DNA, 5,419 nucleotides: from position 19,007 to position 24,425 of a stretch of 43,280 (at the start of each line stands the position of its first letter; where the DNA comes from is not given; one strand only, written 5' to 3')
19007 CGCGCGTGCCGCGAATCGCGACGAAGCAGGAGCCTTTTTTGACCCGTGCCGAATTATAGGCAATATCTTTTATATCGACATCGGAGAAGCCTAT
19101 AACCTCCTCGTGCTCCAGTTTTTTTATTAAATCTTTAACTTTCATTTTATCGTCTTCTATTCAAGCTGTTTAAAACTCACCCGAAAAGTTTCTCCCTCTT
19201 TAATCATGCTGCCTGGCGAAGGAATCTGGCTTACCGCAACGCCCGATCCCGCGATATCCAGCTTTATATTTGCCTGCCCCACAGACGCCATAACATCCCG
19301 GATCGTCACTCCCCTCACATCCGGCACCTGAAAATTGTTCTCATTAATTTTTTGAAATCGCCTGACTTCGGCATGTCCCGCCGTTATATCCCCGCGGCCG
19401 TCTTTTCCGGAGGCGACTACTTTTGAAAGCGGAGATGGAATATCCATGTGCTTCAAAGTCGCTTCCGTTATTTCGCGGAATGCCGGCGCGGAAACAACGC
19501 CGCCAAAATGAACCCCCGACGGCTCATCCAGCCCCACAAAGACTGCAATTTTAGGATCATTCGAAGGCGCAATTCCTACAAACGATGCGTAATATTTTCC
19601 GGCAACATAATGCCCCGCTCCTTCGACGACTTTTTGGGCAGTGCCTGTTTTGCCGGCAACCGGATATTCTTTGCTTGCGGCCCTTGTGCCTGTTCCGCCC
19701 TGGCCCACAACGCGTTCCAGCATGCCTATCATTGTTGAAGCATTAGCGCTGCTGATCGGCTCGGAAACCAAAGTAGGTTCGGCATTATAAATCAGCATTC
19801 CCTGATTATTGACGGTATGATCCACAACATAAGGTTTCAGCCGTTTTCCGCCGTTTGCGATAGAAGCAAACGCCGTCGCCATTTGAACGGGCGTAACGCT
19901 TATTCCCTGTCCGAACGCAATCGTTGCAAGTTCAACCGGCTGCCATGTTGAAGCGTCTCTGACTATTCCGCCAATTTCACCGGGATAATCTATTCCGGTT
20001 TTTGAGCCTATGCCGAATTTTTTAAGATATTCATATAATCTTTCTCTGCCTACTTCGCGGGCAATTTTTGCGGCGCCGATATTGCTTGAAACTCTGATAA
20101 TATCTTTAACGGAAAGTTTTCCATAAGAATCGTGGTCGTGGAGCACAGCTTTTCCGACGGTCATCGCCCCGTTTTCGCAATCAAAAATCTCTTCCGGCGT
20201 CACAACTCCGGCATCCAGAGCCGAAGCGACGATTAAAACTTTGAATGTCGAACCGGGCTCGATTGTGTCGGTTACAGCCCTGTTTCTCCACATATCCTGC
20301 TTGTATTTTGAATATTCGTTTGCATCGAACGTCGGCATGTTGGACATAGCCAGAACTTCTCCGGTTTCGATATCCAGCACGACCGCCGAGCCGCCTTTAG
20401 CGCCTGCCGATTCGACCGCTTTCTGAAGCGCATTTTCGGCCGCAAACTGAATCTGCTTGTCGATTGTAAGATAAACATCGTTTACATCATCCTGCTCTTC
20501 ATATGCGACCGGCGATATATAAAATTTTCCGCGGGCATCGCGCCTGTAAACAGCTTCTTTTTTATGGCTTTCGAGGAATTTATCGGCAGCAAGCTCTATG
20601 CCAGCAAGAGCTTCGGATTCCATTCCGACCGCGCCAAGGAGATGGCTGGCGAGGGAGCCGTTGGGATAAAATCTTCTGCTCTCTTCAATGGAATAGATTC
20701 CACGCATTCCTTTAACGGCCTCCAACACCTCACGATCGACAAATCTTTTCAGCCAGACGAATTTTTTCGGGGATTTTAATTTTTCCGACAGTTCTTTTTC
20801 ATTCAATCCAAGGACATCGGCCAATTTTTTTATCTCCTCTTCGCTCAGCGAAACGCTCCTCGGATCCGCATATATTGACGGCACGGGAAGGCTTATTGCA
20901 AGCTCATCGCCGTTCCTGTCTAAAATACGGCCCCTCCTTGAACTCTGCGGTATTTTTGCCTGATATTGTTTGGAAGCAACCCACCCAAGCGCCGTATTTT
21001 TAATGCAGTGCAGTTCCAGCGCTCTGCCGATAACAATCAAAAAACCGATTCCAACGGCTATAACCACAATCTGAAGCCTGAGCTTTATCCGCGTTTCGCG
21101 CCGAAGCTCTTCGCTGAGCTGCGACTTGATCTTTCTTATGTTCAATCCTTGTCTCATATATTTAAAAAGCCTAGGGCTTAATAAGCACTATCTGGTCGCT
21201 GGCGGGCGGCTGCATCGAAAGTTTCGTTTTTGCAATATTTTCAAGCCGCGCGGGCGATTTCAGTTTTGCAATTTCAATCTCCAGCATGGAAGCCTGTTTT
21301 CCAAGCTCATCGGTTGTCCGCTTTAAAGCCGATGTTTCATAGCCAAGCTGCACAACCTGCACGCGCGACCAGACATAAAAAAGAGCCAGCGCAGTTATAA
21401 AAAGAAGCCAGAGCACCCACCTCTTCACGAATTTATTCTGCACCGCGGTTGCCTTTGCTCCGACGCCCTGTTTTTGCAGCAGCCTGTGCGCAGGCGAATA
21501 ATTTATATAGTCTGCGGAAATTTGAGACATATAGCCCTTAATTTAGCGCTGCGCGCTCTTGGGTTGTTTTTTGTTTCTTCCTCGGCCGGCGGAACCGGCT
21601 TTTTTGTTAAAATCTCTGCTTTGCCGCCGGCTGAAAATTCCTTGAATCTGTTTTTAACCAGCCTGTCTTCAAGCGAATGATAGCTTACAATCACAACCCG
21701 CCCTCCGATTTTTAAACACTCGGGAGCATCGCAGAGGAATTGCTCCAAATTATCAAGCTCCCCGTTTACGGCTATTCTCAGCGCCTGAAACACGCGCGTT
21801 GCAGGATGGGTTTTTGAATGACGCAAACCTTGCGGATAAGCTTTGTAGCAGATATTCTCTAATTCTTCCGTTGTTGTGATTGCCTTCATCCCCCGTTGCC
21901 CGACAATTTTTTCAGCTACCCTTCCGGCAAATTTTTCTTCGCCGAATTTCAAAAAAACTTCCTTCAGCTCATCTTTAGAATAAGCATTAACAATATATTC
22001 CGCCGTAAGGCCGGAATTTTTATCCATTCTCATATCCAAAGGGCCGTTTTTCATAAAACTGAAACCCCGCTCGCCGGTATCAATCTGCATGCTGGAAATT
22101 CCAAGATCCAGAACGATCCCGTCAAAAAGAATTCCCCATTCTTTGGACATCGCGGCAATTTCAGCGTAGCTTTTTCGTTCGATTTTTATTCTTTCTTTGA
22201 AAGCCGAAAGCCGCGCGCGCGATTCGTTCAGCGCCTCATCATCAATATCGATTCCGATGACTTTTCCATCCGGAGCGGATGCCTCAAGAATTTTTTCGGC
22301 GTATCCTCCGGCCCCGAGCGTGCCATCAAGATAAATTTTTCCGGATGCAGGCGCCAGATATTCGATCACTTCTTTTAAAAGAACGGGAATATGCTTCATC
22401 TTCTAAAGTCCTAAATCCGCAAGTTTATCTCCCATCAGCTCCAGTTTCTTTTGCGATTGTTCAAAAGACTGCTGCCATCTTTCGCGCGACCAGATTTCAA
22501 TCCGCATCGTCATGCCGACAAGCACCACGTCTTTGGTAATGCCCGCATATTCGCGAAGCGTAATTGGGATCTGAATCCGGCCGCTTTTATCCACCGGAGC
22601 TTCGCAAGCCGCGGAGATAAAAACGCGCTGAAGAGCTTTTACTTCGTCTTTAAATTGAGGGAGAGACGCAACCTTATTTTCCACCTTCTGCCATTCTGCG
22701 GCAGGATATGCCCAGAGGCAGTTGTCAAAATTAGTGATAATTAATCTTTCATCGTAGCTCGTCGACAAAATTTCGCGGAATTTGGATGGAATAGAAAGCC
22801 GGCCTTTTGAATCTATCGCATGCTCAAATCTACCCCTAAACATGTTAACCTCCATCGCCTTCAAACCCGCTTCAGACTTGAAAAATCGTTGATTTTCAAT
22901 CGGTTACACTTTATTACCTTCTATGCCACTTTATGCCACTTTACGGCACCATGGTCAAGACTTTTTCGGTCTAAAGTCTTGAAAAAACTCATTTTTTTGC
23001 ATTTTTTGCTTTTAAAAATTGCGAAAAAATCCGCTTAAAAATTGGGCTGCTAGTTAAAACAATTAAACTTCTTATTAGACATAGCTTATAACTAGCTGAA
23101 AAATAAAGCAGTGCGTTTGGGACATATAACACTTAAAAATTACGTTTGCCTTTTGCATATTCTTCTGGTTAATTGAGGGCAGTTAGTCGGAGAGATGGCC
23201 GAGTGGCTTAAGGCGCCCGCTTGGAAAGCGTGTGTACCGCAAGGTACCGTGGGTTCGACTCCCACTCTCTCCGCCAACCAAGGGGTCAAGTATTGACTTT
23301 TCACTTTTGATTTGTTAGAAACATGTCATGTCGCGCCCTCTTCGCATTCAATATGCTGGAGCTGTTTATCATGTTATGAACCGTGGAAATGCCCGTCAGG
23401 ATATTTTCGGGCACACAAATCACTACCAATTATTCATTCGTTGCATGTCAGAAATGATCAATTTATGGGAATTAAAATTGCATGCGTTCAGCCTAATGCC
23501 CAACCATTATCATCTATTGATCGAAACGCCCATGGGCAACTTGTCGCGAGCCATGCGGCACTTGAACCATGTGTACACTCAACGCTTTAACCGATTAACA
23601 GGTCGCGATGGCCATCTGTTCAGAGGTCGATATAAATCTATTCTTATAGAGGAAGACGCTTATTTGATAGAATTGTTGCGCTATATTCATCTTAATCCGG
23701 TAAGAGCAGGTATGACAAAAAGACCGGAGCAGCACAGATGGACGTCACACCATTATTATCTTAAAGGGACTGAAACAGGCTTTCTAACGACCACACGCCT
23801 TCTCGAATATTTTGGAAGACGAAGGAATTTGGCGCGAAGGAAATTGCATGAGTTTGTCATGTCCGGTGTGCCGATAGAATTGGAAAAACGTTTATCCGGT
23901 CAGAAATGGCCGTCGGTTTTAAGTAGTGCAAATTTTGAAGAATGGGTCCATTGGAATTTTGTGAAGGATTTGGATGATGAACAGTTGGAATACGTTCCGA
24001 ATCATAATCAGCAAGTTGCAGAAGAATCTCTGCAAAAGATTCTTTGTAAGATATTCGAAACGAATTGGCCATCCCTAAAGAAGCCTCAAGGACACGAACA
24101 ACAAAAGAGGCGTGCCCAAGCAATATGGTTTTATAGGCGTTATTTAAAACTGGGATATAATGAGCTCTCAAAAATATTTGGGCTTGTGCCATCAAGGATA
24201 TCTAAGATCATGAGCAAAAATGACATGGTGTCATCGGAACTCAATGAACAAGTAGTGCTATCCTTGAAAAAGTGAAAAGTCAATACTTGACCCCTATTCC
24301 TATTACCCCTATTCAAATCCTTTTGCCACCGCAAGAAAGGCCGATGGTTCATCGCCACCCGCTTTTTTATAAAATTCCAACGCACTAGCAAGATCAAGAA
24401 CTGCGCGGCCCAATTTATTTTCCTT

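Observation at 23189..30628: Cassette-like accessory island bounded by two tRNA-Ser genes, with no integrase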

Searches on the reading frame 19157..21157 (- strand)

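Call 16: search_protein_families(library=pfam, proteins=[window:19157-21157:-], max_evalue=0.001)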
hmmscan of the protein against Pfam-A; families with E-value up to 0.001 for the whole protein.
window:19157-21157:- (666 aa): 4 families
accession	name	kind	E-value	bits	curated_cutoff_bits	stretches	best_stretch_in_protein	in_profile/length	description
PF00905.27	Transpeptidase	-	1.6e-85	287.4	22.1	1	256-565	1-299/299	Penicillin binding protein transpeptidase domain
PF03717.20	PBP_dimer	-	7.1e-18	66.1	24.4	1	72-207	3-170/180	Penicillin-binding Protein dimerisation domain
PF03793.24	PASTA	-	3e-07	30.7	23.2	1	610-659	2-59/64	PASTA domain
PF13354.11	Beta-lactamase2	-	4.2e-05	23.4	22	0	298-516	20-199/214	Beta-lactamase enzyme family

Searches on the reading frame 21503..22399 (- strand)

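Call 16: search_protein_families(library=pfam, proteins=[window:21503-22399:-], max_evalue=0.001)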
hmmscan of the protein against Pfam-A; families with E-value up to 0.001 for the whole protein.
window:21503-22399:- (298 aa): 3 families
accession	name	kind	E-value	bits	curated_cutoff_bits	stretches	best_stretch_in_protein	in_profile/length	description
PF01795.25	Methyltransf_5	-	9e-104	347.7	27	1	2-290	3-306/309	MraW methylase family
PF13847.12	Methyltransf_31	-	0.00024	21.3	27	0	19-80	3-65/145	Methyltransferase domain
PF01209.24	Ubie_methyltran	-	0.00096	19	20.1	0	11-66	39-94/233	ubiE/COQ5 methyltransferase family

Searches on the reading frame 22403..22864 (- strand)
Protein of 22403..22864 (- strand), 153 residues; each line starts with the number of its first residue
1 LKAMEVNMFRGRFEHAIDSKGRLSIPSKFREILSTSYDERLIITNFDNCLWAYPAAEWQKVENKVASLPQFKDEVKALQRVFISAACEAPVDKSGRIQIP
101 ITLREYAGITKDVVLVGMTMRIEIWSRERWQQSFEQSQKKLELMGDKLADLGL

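Call 16: search_protein_families(library=pfam, proteins=[window:22403-22864:-], max_evalue=0.001)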
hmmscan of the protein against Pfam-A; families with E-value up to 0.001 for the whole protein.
window:22403-22864:- (153 aa): 1 family
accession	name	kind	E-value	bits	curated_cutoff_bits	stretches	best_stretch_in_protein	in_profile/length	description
PF02381.23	MraZ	-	1e-33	115.5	23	2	8-80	1-71/72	MraZ protein, putative antitoxin-like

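Call 23: find_related_loci(query=window:22403-22864:-, collection=metagenome_contigs, flank=10000)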
Query window:22403-22864:- (153 aa) in metagenome_contigs; peptide patterns used: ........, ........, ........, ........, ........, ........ (x = any residue, [..] = any of these).
82 stretches matched a pattern; 6 encode a relative of the query (tblastn E <= 1e-3); 6 distinct loci.
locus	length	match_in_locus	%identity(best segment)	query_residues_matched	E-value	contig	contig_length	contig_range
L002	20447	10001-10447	70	5-153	2e-72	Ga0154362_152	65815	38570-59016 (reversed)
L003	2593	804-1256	68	2-153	1e-71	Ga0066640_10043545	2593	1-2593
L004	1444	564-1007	53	6-153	8e-55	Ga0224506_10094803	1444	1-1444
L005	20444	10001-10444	53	6-153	3e-52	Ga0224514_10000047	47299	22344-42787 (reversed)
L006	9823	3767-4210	53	6-153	1e-51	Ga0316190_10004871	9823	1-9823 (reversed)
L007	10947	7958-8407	51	6-153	6e-50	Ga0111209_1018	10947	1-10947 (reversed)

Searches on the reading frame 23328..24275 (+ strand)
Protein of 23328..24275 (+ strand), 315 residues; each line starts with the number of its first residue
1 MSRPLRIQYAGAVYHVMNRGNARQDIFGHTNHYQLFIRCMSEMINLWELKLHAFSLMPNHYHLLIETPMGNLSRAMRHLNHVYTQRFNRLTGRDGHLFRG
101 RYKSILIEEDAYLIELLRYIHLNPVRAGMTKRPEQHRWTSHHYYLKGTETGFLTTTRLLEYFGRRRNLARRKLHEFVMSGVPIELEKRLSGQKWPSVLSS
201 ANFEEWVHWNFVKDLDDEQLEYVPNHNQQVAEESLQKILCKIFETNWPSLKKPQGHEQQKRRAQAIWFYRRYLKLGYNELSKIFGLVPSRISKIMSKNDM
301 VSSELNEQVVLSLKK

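Call 10: search_protein_families(library=pfam, proteins=[window:23328-24275:+], max_evalue=0.01)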
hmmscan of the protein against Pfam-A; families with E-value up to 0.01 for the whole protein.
window:23328-24275:+ (315 aa): 1 family
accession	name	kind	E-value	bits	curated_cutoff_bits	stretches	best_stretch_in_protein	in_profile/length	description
PF01797.21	Y1_Tnp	-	1.9e-12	47.8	23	1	12-121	5-119/121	Transposase IS200 like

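Call 26: search_protein_families(library=padloc, proteins=[window:23328-24275:+], max_evalue=0.01)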
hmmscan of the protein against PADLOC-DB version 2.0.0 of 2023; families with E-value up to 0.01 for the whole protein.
window:23328-24275:+ (315 aa): 0 families

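Call 27: search_protein_families(library=ncbifam, proteins=[window:23328-24275:+], max_evalue=0.01)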
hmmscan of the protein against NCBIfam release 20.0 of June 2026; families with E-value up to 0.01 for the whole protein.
window:23328-24275:+ (315 aa): 1 family
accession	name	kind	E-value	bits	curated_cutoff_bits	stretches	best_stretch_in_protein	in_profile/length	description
NF047646.1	REP_Tyr_transpos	equivalog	5.7e-22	78.2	80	1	6-138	4-145/146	REP-associated tyrosine transposase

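Call 40: find_encoding_contigs(protein=window:23328-24275:+, flank=10000)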
Protein window:23328-24275:+ (315 aa): 3 contigs read that carry it; 3 places shown.
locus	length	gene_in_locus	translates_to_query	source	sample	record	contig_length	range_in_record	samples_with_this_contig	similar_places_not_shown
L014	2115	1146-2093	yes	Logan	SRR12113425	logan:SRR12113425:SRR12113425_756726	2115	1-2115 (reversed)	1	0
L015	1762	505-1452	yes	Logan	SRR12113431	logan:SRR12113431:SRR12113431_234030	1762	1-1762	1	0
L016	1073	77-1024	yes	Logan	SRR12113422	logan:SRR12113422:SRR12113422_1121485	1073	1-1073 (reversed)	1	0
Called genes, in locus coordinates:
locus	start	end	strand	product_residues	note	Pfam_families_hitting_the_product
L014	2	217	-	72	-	?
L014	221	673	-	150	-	PF02381:MraZ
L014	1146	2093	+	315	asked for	PF01797:Y1_Tnp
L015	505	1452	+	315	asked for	PF01797:Y1_Tnp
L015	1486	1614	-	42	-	-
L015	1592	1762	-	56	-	?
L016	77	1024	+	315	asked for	PF01797:Y1_Tnp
